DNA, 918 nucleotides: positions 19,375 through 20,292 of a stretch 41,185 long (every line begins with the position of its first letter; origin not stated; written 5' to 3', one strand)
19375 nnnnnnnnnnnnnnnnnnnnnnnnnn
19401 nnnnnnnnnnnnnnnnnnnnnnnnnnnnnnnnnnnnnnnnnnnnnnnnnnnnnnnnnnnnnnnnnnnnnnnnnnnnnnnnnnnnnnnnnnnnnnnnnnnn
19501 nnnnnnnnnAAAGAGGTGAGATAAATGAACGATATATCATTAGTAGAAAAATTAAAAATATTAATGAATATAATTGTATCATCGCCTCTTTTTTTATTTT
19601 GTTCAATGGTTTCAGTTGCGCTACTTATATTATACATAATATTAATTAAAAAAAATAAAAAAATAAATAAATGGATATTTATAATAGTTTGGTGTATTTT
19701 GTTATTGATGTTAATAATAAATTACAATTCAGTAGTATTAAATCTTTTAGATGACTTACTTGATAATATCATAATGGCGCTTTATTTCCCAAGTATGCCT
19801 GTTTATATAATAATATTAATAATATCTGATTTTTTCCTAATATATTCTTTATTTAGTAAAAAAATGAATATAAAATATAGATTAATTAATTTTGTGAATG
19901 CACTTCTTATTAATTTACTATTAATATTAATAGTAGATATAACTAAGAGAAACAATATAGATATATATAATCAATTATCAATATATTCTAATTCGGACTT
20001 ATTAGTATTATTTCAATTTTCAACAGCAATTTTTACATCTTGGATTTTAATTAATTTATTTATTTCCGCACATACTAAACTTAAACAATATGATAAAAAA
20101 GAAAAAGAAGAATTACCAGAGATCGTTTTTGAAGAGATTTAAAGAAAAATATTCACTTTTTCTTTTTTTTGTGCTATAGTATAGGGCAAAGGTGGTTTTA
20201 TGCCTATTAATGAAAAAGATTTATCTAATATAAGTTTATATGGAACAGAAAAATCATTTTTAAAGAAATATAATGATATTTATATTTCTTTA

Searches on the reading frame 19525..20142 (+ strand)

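Call 3: search_protein_families(library=pfam, proteins=[window:19525-20142:+], max_evalue=0.01)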
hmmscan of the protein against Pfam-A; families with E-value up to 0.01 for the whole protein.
window:19525-20142:+ (205 aa): 0 families

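Call 4: search_protein_families(library=ncbifam, proteins=[window:19525-20142:+], max_evalue=0.01)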
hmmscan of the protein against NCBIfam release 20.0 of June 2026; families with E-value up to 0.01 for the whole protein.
window:19525-20142:+ (205 aa): 0 families

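Call 52: search_protein_families(library=pfam, proteins=[window:19525-20142:+], max_evalue=10)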
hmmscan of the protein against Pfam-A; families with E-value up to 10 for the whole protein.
window:19525-20142:+ (205 aa): 0 families

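Call 53: search_protein_families(library=ncbifam, proteins=[window:19525-20142:+], max_evalue=10)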
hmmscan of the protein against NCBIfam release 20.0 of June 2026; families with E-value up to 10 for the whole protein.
window:19525-20142:+ (205 aa): 2 families
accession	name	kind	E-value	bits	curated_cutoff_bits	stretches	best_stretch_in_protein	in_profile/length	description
TIGR04154.1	archaeo_STT3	subfamily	0.55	8.5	450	2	82-177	199-292/831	oligosaccharyl transferase, archaeosortase A system-associated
NF058595.1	invert_tail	domain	2.5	8.5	37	1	21-64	25-67/113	lipo-invert putative C-terminal anchoring domain-containing protein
